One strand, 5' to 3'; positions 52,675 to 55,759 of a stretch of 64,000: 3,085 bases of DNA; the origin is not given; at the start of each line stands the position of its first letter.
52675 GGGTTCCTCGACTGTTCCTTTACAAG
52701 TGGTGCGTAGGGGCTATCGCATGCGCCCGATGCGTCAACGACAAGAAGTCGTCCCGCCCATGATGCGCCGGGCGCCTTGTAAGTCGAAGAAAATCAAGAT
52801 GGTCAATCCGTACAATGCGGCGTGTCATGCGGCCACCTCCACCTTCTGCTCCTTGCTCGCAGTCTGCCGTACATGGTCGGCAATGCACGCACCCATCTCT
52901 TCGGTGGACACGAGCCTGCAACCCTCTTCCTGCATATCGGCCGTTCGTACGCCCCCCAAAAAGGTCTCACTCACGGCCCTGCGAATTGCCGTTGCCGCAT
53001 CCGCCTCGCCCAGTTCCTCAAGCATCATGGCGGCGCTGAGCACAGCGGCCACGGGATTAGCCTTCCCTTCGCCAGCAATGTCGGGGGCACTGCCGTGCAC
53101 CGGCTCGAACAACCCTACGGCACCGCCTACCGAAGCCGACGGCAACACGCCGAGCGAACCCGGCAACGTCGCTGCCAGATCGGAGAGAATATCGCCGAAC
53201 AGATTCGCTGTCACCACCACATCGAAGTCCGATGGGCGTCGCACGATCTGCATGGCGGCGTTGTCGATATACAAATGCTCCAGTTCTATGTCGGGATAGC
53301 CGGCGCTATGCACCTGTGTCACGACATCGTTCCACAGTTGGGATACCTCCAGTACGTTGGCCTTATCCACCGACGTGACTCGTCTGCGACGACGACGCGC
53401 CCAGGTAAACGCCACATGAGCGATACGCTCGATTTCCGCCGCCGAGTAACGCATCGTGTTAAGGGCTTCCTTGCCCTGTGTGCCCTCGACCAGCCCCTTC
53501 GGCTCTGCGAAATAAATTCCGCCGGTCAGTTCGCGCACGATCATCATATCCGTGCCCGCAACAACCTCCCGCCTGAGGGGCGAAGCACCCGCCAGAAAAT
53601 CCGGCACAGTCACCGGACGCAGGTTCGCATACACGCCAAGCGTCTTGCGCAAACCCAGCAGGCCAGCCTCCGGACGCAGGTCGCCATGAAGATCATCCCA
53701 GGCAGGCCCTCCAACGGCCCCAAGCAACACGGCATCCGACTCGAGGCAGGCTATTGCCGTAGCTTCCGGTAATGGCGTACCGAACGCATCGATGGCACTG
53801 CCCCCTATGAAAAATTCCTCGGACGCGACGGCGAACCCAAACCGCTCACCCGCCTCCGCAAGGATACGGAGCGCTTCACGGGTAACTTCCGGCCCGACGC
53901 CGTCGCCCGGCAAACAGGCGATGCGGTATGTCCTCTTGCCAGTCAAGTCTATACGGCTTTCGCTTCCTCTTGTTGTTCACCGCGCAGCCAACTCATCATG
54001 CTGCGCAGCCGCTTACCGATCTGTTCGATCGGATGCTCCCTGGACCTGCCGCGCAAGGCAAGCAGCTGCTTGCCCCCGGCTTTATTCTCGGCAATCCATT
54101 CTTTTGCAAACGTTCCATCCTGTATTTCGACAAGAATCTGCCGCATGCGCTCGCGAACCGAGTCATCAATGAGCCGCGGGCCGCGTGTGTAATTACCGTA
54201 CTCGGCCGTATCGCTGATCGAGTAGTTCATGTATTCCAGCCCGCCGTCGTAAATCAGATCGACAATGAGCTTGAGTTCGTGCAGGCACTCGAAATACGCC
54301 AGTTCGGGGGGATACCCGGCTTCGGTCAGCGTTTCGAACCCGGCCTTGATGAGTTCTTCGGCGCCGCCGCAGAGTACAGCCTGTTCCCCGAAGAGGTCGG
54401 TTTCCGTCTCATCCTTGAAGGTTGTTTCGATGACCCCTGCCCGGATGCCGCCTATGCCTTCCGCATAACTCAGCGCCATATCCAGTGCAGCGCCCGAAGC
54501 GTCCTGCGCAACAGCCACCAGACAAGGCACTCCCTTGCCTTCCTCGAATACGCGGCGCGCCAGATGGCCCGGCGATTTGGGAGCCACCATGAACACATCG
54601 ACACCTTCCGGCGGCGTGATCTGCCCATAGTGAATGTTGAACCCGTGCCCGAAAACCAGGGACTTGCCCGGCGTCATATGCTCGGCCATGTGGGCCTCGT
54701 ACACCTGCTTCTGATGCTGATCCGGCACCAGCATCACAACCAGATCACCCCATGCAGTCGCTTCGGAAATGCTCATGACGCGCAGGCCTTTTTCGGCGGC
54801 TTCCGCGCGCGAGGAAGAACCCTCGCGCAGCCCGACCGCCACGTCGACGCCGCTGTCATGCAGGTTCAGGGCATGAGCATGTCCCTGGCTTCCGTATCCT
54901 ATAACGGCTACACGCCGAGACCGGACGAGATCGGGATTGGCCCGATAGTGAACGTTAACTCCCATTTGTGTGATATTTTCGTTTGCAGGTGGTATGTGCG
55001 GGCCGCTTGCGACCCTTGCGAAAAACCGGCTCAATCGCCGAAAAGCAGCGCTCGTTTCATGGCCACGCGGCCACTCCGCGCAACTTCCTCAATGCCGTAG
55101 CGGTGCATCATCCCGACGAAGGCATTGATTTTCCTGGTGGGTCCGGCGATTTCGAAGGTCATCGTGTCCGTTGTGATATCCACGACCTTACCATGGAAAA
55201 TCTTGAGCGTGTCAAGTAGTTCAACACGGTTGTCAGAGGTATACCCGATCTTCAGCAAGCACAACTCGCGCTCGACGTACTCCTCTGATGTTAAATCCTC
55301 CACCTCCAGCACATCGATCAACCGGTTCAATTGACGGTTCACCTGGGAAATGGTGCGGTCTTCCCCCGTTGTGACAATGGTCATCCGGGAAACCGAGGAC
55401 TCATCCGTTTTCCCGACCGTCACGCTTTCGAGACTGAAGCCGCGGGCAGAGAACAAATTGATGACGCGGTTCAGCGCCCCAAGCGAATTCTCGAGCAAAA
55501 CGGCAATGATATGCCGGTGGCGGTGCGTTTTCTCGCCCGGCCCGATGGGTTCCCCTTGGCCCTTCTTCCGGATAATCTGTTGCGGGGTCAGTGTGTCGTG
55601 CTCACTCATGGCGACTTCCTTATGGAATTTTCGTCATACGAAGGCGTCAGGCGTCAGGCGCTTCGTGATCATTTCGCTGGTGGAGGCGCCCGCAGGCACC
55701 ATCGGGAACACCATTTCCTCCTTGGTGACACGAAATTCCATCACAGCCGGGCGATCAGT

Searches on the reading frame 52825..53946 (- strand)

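Call 62: search_protein_families(library=pfam, proteins=[window:52825-53946:-], max_evalue=0.001)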
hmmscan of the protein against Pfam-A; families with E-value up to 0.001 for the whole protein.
window:52825-53946:- (373 aa): 1 family
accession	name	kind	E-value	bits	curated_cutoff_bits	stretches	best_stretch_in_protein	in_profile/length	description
PF00180.25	Iso_dh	-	2.8e-132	441.7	27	1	9-353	2-346/348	Isocitrate/isopropylmalate dehydrogenase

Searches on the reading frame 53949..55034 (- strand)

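Call 62: search_protein_families(library=pfam, proteins=[window:53949-55034:-], max_evalue=0.001)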
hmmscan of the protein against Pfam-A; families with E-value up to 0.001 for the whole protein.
window:53949-55034:- (361 aa): 5 families
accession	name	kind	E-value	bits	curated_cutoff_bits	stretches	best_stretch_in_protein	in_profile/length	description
PF07991.19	KARI_N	-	9.9e-73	243.6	20.6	1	37-200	2-165/165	Acetohydroxy acid isomeroreductase, NADPH-binding domain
PF01450.25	KARI_C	-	2.1e-64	216.6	29.1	1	206-349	1-144/144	Ketol-acid reductoisomerase, C-terminal domain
PF02826.25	2-Hacid_dh_C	-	9.5e-07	28.8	25.1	1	31-127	28-124/178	D-isomer specific 2-hydroxyacid dehydrogenase, NAD binding domain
PF03807.23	F420_oxidored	-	4.7e-06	27.5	21.6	1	41-122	1-84/94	NADP oxidoreductase coenzyme F420-dependent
PF03446.21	NAD_binding_2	-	9.4e-06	26.2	21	1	41-127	1-90/161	NAD binding domain of 6-phosphogluconate dehydrogenase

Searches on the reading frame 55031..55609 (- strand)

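Call 62: search_protein_families(library=pfam, proteins=[window:55031-55609:-], max_evalue=0.001)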
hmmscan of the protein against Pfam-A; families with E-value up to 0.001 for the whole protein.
window:55031-55609:- (192 aa): 4 families
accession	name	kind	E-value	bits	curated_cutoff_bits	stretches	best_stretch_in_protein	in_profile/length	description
PF10369.15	ALS_ss_C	-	4.3e-25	88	23.2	1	114-186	1-73/74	Small subunit of acetolactate synthase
PF22629.2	ACT_AHAS_ss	-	6.9e-17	61.8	27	1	35-102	1-67/67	AHAS small subunit-like ACT domain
PF13710.12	ACT_5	-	8.8e-15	54.7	27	1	42-103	2-62/62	ACT domain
PF01842.31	ACT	-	7.4e-09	35.7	27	1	33-98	1-65/66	ACT domain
